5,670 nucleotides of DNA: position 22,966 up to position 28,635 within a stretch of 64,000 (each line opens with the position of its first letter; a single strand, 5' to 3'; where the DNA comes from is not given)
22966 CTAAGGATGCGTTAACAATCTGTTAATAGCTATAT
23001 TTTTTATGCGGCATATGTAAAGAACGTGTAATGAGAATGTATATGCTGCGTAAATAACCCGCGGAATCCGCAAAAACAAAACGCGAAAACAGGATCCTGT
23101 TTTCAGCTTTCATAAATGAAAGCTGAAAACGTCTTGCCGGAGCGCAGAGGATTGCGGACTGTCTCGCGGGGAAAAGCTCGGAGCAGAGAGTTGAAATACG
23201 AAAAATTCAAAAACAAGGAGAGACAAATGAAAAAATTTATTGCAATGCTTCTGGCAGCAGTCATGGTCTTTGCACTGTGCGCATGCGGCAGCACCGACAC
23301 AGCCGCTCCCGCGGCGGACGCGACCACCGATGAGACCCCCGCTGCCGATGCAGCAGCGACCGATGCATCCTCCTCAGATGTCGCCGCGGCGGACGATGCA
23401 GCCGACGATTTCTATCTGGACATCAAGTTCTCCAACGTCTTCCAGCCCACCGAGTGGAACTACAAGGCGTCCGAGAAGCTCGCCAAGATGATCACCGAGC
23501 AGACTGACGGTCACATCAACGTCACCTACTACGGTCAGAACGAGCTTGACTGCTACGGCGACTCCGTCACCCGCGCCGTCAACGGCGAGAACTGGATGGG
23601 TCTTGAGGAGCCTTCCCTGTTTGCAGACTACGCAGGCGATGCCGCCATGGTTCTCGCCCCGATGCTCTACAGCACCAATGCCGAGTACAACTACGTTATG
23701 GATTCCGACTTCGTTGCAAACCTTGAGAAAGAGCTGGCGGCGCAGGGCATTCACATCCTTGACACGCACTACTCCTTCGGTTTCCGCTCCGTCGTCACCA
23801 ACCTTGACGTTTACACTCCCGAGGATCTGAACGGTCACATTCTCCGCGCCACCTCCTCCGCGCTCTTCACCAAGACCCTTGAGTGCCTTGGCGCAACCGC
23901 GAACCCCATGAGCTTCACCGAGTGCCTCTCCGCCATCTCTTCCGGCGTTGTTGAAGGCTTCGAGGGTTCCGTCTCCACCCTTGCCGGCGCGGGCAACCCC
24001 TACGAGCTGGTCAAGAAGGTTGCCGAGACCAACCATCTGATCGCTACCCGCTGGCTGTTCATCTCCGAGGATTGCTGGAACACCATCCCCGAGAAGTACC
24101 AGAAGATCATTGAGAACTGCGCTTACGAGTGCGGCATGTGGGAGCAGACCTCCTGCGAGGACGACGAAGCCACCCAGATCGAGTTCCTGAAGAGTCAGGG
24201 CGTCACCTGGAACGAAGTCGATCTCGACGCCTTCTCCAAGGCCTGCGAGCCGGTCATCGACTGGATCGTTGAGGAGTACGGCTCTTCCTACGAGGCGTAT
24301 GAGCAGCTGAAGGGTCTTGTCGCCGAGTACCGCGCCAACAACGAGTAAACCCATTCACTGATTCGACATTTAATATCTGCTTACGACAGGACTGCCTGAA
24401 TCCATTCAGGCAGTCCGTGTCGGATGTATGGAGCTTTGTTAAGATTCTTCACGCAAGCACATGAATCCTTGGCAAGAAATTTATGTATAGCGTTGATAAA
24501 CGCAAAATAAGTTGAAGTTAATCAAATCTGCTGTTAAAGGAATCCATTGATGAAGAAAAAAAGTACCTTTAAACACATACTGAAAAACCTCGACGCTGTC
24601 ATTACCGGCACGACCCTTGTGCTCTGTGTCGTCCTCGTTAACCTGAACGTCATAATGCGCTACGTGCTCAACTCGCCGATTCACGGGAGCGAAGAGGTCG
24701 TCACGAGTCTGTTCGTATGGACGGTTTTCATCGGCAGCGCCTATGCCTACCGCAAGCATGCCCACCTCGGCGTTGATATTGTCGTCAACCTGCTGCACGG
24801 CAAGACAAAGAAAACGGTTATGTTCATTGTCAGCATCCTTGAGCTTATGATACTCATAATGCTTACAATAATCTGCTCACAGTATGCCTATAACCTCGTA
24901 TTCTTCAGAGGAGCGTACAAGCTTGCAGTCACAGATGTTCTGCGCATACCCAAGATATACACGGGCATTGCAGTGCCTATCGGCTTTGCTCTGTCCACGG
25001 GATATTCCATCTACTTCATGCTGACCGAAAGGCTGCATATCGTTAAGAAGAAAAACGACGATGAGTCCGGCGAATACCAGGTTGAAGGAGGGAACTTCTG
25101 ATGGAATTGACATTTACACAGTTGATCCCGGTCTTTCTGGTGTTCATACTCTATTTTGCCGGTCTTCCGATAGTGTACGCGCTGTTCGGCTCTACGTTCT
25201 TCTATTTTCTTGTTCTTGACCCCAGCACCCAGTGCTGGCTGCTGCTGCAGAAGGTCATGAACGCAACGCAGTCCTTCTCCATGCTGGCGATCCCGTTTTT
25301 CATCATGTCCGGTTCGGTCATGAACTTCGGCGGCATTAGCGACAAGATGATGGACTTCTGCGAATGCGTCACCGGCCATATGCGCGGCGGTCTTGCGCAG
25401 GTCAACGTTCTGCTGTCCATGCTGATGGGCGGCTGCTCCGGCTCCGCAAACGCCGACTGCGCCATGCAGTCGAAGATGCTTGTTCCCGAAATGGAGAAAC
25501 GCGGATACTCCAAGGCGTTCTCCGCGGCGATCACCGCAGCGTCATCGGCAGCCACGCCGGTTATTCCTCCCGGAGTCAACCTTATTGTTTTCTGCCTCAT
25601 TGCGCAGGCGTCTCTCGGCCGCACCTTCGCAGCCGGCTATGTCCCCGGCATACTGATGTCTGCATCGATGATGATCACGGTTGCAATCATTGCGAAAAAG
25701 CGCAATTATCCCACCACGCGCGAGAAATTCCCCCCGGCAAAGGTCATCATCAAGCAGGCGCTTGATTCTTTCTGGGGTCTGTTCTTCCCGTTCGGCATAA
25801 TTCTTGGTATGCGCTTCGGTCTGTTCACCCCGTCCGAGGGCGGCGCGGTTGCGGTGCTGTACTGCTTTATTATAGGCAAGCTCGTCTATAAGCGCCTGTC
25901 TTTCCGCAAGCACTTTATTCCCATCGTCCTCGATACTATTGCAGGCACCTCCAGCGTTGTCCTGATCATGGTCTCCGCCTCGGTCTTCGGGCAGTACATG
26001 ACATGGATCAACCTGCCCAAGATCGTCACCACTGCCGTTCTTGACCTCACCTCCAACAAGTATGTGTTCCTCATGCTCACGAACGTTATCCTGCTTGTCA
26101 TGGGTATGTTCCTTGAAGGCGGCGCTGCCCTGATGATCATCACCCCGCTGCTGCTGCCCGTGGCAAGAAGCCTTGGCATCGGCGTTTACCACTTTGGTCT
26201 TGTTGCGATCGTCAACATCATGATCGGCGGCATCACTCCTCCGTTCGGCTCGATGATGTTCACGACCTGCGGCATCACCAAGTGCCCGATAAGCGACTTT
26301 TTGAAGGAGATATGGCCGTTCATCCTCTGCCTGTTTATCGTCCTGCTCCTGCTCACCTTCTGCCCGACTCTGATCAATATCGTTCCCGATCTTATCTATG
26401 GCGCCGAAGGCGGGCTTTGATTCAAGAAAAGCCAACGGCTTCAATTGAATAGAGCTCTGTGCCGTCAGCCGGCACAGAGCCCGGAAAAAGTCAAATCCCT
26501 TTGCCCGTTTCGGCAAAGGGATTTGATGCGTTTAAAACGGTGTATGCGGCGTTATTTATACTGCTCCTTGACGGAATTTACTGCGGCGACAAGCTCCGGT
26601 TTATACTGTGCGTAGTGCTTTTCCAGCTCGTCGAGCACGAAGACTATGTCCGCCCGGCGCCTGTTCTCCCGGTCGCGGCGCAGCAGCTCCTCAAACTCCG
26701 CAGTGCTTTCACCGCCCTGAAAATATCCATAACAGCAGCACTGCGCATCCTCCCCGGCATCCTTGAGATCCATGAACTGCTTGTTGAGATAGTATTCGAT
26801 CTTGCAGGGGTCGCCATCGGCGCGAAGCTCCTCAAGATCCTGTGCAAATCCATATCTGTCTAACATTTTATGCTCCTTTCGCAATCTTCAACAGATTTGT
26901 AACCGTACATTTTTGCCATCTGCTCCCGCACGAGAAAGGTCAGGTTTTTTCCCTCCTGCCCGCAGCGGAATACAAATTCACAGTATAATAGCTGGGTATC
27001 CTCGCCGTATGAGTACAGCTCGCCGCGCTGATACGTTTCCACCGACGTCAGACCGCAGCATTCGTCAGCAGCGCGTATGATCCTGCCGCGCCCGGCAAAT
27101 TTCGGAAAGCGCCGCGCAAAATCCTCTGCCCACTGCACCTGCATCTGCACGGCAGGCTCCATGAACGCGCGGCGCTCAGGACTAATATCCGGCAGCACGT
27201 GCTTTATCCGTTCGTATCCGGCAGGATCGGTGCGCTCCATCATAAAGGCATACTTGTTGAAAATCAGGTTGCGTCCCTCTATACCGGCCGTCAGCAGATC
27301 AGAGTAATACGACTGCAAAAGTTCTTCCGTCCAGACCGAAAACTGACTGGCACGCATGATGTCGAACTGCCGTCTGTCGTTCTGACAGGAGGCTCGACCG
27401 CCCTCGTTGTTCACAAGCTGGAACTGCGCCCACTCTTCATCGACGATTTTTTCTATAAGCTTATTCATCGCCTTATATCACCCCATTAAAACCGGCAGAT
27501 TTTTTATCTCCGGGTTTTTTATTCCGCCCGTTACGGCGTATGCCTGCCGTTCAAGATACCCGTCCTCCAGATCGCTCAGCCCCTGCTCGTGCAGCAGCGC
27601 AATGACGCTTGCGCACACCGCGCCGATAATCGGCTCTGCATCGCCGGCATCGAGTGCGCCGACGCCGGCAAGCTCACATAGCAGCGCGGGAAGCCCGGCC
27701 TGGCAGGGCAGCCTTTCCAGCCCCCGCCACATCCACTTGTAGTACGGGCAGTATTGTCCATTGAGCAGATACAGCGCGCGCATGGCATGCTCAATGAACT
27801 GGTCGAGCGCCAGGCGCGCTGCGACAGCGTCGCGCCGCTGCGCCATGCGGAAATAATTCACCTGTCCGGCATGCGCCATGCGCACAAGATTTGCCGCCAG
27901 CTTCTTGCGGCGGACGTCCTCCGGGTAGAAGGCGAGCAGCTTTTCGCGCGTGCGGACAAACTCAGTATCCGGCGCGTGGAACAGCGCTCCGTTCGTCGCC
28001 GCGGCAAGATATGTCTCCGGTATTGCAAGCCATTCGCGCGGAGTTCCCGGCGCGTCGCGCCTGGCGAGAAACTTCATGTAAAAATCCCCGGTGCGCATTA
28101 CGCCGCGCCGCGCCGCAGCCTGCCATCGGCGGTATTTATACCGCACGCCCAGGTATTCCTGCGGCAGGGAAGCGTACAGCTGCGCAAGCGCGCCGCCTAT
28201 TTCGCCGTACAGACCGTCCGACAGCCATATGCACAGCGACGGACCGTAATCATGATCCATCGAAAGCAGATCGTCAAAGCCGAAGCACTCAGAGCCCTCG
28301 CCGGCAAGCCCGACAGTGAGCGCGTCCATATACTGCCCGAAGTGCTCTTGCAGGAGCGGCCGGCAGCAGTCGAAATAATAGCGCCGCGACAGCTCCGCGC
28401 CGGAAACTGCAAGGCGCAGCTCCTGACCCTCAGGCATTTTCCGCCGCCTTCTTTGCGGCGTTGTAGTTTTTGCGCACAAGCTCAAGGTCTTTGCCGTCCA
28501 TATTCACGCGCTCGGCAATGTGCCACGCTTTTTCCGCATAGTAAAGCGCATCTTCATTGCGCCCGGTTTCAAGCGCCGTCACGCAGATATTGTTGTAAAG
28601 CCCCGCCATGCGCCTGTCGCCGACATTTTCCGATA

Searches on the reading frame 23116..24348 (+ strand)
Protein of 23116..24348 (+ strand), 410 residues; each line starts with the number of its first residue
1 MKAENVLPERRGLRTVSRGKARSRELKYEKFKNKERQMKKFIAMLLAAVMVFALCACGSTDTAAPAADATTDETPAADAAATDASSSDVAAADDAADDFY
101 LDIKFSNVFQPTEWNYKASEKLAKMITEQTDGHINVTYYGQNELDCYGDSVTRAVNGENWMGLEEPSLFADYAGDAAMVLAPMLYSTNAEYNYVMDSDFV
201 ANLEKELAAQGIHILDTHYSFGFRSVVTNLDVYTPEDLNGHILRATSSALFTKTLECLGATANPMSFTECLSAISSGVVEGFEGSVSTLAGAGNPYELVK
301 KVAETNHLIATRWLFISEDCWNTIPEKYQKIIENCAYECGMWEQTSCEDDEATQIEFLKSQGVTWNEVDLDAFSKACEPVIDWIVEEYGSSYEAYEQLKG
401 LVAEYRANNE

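Call 5: search_protein_families(library=pfam, proteins=[window:23116-24348:+])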
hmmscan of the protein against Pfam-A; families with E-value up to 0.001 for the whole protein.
window:23116-24348:+ (410 aa): 1 family
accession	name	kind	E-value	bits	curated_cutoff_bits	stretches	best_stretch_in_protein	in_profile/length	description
PF03480.18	DctP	-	8.7e-47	160.2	23.4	1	105-385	1-283/286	Bacterial extracellular solute-binding protein, family 7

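Call 7: search_protein_families(library=ncbifam, proteins=[window:23116-24348:+], max_evalue=0.00001)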
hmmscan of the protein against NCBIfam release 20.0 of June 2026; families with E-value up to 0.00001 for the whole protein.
window:23116-24348:+ (410 aa): 2 families
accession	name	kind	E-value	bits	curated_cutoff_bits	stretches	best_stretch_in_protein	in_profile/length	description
NF037995.1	TRAP_S1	subfamily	7.2e-36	123.9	50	1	110-369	7-264/271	TRAP transporter substrate-binding protein DctP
TIGR00787.1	dctP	subfamily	2.4e-34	118.9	175.05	1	105-362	1-257/257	DctP family TRAP transporter solute-binding subunit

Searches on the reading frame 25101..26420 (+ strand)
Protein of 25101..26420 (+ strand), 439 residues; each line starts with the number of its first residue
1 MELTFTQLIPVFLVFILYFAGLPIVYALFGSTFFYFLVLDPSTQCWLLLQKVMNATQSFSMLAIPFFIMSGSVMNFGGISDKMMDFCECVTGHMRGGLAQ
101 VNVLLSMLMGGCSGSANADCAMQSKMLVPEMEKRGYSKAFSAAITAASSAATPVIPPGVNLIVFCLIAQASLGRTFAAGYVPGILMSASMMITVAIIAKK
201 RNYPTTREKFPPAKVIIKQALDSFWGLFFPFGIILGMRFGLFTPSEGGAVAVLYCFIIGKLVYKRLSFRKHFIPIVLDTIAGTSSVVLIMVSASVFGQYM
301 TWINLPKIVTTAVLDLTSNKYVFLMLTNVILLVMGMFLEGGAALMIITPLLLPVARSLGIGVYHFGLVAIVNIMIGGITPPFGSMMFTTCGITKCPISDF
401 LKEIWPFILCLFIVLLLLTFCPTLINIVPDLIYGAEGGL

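Call 5: search_protein_families(library=pfam, proteins=[window:25101-26420:+])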
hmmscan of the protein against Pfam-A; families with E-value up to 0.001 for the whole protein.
window:25101-26420:+ (439 aa): 1 family
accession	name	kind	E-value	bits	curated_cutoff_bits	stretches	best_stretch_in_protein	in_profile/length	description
PF06808.19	DctM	-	6.6e-106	355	23.8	1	12-423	2-412/413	Tripartite ATP-independent periplasmic transporter, DctM component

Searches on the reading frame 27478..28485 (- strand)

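Call 95: search_protein_families(library=pfam, proteins=[window:27478-28485:-], max_evalue=0.00001)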
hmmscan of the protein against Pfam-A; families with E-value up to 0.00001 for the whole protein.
window:27478-28485:- (335 aa): 1 family
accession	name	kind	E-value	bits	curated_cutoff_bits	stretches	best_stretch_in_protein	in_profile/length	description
PF13228.11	DUF4037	-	1.6e-33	115.9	22.1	1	152-252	1-101/101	Domain of unknown function (DUF4037)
